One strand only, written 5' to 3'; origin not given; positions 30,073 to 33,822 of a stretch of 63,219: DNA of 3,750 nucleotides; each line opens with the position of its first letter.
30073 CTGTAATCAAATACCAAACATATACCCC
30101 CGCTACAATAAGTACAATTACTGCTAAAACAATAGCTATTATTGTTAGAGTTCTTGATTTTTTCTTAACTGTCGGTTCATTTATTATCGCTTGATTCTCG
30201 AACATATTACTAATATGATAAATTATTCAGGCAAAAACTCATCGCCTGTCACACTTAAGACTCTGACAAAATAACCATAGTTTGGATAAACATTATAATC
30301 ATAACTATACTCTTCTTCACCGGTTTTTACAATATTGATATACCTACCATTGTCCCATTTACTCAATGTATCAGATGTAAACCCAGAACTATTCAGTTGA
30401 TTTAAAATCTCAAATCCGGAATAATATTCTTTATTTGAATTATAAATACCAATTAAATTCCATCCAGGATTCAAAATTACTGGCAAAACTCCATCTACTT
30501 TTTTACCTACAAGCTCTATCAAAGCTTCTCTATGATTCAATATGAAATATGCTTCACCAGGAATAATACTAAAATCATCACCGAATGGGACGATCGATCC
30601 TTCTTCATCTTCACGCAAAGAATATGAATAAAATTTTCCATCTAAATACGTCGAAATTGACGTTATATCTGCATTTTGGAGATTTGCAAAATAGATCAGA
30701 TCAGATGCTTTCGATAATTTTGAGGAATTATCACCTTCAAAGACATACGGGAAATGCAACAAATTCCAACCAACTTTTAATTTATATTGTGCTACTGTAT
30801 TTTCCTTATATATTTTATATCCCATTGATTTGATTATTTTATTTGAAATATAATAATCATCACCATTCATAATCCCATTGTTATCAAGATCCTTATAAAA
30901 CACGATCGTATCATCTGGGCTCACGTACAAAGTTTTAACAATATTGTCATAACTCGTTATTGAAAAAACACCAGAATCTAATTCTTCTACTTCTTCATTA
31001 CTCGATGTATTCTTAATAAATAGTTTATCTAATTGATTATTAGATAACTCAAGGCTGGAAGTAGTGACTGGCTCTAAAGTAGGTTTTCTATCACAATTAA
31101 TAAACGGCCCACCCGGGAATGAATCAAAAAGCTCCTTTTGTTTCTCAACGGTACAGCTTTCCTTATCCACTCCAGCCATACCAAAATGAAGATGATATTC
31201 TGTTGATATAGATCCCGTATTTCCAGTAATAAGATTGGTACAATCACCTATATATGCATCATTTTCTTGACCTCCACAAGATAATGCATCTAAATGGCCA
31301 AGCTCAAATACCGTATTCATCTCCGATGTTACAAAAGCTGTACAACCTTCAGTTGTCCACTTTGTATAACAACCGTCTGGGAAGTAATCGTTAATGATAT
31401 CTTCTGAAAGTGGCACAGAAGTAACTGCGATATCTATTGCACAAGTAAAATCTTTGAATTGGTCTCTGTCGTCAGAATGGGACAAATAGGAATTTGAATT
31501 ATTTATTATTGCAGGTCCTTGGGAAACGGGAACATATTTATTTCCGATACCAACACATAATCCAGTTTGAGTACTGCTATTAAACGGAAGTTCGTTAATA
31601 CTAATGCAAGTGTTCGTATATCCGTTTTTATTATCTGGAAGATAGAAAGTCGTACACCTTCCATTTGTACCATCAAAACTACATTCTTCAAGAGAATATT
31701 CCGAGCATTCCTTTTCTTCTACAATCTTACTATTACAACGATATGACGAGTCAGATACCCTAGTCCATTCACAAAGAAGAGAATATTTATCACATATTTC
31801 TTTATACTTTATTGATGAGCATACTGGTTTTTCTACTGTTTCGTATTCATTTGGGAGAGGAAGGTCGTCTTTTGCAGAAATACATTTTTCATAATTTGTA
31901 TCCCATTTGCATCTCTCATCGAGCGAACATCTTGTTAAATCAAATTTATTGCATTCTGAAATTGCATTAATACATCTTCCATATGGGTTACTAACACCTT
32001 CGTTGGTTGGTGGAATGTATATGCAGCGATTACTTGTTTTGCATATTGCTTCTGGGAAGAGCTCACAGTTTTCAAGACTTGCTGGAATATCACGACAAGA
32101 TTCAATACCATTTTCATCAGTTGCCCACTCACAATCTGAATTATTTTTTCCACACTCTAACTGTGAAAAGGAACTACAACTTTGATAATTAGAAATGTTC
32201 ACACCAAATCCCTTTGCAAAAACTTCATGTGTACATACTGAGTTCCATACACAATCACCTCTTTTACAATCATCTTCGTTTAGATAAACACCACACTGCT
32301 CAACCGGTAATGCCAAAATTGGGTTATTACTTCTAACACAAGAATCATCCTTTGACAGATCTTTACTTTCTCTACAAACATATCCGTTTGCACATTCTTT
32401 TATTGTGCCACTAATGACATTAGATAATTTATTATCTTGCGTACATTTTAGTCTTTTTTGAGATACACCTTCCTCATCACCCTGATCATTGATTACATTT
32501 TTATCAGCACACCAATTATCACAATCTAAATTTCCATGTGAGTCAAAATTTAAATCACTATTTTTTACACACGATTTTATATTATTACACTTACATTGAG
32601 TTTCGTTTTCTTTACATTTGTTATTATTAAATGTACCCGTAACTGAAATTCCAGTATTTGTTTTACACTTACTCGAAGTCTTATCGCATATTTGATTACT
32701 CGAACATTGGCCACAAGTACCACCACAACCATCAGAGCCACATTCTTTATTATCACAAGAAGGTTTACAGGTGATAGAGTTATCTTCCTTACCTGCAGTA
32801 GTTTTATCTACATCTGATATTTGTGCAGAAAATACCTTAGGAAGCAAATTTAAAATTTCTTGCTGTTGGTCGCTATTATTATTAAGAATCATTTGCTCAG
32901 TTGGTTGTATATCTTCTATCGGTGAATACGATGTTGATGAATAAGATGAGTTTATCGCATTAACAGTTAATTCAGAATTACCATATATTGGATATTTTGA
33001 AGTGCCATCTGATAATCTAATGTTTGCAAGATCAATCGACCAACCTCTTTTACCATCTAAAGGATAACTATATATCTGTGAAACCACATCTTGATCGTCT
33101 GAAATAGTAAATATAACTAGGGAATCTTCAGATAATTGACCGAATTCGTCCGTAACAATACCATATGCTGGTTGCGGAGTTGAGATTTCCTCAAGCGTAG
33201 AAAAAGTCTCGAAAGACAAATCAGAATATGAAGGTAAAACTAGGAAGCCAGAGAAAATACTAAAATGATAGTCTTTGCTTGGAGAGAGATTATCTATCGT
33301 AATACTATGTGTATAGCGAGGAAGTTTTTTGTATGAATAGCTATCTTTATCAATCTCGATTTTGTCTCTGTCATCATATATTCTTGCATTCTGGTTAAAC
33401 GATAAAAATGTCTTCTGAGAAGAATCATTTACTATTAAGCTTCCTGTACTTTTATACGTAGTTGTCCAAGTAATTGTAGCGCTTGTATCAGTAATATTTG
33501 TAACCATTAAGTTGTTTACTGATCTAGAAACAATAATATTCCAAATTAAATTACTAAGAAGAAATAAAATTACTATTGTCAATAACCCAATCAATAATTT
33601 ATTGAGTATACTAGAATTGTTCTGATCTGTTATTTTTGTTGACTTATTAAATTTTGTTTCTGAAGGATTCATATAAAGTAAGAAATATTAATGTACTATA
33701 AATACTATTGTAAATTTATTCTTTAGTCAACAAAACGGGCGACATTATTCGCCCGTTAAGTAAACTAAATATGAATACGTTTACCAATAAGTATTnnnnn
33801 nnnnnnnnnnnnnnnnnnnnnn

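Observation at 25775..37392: Tandem triad of giant cysteine-rich, N-terminally anchored paralogs: candidate undescribed surface host-interaction or lytic system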

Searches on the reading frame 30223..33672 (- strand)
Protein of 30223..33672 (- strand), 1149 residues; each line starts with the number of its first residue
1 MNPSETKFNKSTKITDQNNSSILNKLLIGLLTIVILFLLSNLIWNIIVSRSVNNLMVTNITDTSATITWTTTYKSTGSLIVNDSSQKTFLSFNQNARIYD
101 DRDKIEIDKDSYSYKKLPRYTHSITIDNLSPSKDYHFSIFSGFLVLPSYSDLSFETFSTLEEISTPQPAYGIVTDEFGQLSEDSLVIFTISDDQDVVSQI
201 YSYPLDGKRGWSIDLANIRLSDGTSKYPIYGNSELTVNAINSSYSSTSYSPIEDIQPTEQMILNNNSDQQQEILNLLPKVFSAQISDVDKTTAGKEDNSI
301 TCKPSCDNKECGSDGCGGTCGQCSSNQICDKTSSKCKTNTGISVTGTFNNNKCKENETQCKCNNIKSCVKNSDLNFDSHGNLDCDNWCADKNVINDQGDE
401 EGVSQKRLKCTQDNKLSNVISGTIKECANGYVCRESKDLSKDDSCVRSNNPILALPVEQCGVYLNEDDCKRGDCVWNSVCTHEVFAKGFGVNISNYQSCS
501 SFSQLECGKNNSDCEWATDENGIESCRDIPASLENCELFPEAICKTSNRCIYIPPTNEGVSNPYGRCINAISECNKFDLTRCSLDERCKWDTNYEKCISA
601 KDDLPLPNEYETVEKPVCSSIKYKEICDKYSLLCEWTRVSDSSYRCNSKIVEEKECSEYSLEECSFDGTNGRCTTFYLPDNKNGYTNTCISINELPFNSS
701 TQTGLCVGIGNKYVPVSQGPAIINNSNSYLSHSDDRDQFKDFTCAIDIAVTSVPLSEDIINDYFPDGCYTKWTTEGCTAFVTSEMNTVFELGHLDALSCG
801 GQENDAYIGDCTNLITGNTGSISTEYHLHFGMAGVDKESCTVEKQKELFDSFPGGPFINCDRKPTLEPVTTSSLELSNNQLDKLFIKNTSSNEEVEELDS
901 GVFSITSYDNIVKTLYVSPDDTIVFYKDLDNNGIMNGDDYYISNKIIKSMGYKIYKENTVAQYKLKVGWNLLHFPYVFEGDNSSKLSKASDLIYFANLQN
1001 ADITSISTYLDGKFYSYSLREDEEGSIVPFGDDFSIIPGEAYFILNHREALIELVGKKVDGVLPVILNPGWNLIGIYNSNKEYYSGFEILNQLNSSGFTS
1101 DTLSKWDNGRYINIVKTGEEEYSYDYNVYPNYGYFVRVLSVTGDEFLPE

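Call 3: search_protein_families(library=pfam, proteins=[window:30223-33672:-], max_evalue=1)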
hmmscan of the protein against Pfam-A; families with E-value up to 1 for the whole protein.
window:30223-33672:- (1149 aa): 3 families
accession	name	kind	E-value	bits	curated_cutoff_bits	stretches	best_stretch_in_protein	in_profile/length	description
PF16656.11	Pur_ac_phosph_N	-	4.7e-08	33.9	30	1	55-141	6-80/93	Purple acid Phosphatase, N-terminal domain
PF00041.27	fn3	-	0.00087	19.9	25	1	52-140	3-67/84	Fibronectin type III domain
PF05620.16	TMEM208_SND2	-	0.088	13.1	22.9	1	9-60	3-55/167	SRP-independent targeting protein 2/TMEM208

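Call 4: search_protein_families(library=ncbifam, proteins=[window:30223-33672:-], max_evalue=1)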
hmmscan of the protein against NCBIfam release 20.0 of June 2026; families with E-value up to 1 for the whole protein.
window:30223-33672:- (1149 aa): 0 families

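Call 8: search_solved_structures(query=window:30223-33672:-, max_evalue=1)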
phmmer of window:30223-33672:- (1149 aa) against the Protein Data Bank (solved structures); distinct sequences matched with E-value up to 1: 0.

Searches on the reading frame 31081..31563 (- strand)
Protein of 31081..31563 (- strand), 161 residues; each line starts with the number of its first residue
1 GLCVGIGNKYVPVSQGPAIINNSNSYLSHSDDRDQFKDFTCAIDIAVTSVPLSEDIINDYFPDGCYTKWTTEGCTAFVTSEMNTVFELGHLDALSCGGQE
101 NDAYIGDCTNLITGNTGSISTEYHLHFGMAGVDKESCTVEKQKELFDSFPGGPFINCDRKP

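Call 32: search_solved_structures(query=A4, max_evalue=10, show_alignments=2)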
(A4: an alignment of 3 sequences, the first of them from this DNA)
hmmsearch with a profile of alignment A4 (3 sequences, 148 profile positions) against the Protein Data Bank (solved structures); distinct sequences matched with E-value up to 10: 2.
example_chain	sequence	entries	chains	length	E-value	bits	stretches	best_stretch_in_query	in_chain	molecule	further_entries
5kqb_A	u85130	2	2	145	0.13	15.8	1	76-138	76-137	Peptidase M23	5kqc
1pwk_A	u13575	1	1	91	5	10.7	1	36-57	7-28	dynein light chain-2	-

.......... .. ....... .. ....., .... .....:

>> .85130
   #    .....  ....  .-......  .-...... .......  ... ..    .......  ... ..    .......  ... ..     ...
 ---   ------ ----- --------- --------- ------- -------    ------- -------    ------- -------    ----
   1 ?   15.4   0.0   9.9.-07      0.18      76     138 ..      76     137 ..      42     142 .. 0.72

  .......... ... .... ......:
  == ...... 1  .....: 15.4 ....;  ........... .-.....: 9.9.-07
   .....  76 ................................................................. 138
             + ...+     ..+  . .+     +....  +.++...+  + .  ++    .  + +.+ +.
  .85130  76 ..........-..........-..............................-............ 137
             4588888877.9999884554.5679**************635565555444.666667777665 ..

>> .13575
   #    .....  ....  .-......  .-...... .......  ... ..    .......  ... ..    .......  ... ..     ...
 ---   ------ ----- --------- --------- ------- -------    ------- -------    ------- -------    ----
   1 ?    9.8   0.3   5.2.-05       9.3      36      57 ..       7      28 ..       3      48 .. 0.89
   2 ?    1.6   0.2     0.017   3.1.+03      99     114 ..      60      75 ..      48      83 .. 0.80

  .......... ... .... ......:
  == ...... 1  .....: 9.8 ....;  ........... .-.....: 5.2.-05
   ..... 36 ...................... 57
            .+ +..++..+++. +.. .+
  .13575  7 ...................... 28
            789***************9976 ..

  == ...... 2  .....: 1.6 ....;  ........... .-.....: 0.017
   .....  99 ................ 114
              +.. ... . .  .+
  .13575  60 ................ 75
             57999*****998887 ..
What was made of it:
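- On Peptidase M23 (LytM/lysostaphin type), for W2 residues 704-864: The PDB profile search's best hit is M23 5kqb at E 0.13 (call 32).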

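Call 63: search_protein_families(library=pfam, proteins=[window:31081-31563:-], max_evalue=10)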
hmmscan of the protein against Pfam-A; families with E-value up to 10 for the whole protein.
seq(161 aa): 0 families

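Call 113: search_protein_families(library=phrogs, proteins=[window:31081-31563:-], max_evalue=0.1)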
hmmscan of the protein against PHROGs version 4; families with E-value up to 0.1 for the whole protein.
window:31081-31563:- (161 aa): 1 family
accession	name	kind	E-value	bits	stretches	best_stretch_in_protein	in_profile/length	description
phrog_7767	-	other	0.0018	19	1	71-135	51-111/194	metallo-endopeptidase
